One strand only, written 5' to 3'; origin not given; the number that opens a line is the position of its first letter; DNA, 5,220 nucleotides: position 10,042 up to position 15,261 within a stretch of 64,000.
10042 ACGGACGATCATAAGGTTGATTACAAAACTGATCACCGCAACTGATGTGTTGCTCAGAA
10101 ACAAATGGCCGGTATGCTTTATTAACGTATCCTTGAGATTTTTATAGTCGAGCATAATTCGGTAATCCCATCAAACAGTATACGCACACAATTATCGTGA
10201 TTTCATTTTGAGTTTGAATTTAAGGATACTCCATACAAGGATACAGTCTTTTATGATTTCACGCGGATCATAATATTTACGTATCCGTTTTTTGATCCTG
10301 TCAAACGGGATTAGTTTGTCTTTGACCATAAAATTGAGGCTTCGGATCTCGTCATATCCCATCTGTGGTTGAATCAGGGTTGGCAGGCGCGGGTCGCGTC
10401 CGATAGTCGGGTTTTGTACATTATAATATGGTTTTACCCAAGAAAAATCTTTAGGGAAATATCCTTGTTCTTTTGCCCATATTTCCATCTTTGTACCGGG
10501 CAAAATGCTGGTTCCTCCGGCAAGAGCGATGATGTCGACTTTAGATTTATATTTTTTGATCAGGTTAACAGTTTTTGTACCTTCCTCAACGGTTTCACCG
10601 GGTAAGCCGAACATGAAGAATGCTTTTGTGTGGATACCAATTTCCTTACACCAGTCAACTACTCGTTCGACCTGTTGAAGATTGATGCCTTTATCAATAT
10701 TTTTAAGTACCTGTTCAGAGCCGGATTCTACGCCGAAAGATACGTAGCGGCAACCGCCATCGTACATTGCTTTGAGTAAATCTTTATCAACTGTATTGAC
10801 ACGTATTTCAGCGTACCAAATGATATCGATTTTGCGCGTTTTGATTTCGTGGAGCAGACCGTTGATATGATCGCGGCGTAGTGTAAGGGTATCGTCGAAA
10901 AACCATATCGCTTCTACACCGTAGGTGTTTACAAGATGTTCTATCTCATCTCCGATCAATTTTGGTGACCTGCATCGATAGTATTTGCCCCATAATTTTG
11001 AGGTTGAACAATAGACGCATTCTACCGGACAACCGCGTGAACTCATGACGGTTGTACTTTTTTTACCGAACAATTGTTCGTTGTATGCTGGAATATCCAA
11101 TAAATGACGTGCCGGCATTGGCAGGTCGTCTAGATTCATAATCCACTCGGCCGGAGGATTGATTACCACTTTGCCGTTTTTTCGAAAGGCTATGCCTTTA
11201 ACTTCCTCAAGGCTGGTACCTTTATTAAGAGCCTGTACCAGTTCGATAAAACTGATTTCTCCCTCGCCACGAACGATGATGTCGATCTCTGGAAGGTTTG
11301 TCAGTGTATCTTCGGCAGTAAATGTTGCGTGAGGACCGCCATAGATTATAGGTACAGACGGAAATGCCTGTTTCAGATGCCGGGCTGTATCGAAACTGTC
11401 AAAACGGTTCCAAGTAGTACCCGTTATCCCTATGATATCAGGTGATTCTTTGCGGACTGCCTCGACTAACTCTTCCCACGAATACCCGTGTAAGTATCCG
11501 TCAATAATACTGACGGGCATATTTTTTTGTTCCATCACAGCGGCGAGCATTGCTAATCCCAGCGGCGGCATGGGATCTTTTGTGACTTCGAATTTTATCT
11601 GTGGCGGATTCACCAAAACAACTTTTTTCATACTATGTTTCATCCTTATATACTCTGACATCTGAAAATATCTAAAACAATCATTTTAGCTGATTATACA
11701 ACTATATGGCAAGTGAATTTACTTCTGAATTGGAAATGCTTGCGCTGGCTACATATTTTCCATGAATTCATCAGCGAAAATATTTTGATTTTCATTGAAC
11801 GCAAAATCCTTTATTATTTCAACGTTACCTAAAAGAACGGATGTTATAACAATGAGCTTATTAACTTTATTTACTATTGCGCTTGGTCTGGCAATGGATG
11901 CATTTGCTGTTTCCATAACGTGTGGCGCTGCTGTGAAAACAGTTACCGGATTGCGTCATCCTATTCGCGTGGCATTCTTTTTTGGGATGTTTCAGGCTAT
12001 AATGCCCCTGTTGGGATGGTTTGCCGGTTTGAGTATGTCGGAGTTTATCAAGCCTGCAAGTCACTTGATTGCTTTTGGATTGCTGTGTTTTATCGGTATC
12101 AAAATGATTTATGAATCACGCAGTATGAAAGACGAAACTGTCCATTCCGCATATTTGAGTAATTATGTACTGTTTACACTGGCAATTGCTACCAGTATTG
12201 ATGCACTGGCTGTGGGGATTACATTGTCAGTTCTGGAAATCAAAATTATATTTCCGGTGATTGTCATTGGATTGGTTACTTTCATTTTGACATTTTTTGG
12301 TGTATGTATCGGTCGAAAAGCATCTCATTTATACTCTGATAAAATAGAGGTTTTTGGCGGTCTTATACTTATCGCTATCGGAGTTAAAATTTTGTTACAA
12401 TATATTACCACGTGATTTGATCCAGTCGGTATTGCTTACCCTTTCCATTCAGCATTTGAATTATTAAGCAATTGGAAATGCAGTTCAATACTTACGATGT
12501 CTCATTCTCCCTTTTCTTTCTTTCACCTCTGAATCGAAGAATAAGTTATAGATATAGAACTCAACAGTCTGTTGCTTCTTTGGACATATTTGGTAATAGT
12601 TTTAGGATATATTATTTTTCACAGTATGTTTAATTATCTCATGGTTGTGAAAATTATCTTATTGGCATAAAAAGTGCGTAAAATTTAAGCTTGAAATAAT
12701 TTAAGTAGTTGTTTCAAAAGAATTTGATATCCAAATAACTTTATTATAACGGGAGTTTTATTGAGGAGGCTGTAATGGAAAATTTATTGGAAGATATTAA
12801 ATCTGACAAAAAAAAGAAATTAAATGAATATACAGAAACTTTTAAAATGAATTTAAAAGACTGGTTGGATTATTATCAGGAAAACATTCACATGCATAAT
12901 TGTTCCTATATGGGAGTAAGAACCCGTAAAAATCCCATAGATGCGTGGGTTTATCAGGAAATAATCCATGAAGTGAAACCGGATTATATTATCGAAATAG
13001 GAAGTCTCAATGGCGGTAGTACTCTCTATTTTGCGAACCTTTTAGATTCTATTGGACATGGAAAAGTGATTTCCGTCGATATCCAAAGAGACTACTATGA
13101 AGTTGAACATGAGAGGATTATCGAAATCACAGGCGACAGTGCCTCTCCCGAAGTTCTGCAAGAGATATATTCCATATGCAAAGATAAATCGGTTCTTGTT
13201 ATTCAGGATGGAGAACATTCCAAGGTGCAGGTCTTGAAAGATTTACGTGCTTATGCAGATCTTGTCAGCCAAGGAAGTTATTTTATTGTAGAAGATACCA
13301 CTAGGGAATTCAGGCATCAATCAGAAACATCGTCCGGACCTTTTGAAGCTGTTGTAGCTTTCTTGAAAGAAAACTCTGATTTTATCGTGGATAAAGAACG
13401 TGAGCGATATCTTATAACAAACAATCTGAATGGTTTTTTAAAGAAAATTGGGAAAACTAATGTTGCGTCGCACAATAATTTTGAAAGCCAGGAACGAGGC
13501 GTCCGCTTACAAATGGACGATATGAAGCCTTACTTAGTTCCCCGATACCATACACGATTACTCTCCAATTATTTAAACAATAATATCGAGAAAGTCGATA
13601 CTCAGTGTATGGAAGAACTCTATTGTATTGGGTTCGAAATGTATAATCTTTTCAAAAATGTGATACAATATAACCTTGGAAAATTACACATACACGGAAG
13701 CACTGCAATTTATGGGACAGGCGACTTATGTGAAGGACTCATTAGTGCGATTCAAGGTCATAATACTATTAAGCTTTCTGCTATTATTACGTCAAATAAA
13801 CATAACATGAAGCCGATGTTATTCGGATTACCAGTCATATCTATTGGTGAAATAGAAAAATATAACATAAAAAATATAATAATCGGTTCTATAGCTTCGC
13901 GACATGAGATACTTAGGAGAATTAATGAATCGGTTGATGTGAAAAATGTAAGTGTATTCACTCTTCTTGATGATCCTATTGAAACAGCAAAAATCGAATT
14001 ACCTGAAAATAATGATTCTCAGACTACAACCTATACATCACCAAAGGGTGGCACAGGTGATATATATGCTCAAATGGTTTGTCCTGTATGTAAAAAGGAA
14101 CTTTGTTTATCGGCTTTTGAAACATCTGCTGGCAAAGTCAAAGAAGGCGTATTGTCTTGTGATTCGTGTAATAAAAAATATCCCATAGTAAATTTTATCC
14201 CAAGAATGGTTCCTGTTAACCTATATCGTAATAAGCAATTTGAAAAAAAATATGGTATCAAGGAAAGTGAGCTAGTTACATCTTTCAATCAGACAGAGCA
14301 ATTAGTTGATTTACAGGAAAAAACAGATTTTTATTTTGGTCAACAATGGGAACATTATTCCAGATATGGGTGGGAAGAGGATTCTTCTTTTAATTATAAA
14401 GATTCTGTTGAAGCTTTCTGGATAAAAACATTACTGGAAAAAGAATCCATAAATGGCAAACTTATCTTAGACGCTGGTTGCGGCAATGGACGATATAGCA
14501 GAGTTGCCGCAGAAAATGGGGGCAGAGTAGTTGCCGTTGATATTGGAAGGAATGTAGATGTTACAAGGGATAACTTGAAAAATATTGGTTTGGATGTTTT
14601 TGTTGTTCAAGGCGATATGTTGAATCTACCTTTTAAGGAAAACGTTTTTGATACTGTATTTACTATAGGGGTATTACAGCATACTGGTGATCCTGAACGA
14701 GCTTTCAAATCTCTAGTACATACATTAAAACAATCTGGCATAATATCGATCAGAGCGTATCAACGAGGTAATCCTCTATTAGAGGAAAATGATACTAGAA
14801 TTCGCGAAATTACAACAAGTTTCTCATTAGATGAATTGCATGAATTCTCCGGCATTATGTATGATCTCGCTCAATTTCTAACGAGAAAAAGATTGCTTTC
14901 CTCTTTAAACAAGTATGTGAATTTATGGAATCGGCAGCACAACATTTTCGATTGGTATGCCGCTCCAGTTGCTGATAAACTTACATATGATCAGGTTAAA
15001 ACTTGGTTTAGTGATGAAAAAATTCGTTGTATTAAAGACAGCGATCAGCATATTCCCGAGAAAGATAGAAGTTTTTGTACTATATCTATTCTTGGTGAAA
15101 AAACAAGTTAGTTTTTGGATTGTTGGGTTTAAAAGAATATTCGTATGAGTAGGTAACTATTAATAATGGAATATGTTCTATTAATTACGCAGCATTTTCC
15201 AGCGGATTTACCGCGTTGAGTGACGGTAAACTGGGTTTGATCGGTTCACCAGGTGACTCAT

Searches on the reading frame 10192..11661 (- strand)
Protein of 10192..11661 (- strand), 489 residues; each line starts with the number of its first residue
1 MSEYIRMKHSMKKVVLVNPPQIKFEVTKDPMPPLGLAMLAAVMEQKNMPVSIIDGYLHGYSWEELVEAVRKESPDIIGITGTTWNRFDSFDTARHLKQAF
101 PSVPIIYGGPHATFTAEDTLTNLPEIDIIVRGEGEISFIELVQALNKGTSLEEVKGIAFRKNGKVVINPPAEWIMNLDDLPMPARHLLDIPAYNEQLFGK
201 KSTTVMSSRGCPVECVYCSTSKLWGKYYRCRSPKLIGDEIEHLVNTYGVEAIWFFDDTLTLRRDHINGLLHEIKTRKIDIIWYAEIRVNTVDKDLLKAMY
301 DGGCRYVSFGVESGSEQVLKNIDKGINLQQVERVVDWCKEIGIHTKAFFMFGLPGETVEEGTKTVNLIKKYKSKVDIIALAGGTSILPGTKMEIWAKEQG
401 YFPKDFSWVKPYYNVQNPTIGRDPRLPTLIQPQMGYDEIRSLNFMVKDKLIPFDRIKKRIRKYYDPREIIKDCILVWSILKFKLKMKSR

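Call 7: search_protein_families(library=pfam, proteins=[window:10192-11661:-], max_evalue=0.001)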
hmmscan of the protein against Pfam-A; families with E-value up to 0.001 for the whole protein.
window:10192-11661:- (489 aa): 3 families
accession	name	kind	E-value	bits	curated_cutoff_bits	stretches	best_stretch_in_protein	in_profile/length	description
PF04055.27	Radical_SAM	-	1.9e-24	87.2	29.5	1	207-367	3-165/166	Radical SAM superfamily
PF02310.24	B12-binding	-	1.9e-23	83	32.1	1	28-141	9-120/121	B12 binding domain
PF13353.11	Fer4_12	-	7.4e-05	23.5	22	0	208-291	12-97/137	4Fe-4S single cluster domain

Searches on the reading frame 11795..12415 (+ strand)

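Call 7: search_protein_families(library=pfam, proteins=[window:11795-12415:+], max_evalue=0.001)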
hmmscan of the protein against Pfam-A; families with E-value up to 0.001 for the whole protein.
window:11795-12415:+ (206 aa): 1 family
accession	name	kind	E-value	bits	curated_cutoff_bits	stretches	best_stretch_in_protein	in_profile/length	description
PF02659.21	Mntp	-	1.1e-49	168.6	24.4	1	53-200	4-152/152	Putative manganese efflux pump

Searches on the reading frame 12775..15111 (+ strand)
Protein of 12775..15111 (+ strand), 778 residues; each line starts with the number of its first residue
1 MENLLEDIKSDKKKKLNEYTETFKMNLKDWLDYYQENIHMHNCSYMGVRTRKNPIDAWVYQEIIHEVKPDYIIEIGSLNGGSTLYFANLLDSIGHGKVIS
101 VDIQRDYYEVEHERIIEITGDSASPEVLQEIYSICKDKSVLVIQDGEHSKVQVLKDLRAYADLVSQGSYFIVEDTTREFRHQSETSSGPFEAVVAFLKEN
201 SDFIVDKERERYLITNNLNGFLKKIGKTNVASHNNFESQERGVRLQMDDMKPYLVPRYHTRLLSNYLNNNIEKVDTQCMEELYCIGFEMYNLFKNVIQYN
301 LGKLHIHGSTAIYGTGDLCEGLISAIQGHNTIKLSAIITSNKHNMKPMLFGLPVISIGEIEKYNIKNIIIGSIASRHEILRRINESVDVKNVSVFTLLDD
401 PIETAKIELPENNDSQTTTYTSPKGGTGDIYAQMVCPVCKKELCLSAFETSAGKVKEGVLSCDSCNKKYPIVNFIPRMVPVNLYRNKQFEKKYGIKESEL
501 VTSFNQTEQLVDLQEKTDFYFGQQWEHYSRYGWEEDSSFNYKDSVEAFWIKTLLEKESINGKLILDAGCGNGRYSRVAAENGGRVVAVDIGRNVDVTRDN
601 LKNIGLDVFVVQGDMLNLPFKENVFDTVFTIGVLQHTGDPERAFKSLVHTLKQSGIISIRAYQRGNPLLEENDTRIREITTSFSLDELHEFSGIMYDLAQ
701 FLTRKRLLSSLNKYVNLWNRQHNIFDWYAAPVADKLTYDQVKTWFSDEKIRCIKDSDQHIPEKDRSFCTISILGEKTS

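Call 7: search_protein_families(library=pfam, proteins=[window:12775-15111:+], max_evalue=0.001)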
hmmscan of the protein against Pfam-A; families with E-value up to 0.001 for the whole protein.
window:12775-15111:+ (778 aa): 12 families
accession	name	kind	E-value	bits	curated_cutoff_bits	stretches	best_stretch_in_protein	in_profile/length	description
PF04989.18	RMNT_CmcI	-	4.3e-44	151.1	23.2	1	40-225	4-206/206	Rhamnosyl O-methyltransferase/CmcI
PF08241.18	Methyltransf_11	-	4.6e-20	72.5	21.2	1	565-658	1-94/95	Methyltransferase domain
PF13649.12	Methyltransf_25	-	6.7e-19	68.8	27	1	564-655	1-97/97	Methyltransferase domain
PF13847.12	Methyltransf_31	-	4.7e-17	62.5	27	1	562-671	5-117/145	Methyltransferase domain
PF08242.18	Methyltransf_12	-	3.7e-12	47.2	30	1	565-657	1-98/98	Methyltransferase domain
PF01728.25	FtsJ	-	6e-12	46.3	24.1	1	553-626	12-86/181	FtsJ-like methyltransferase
PF13489.12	Methyltransf_23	-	7.2e-10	39.3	27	1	558-662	20-119/164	Methyltransferase domain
PF13578.12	Methyltransf_24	-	6.4e-08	33.9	26.3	1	73-175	1-105/105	Methyltransferase domain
PF08003.17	Methyltransf_9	-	8.4e-07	28.7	23.8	1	557-657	112-215/315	Protein of unknown function (DUF1698)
PF01209.24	Ubie_methyltran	-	8.5e-07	29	20.1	1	558-659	45-151/233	ubiE/COQ5 methyltransferase family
PF02353.26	CMAS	-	3.5e-05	23.7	27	1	552-662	53-167/273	Mycolic acid cyclopropane synthetase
PF03966.22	Trm112p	-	4.6e-05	23.7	22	1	434-473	8-39/40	Trm112p-like protein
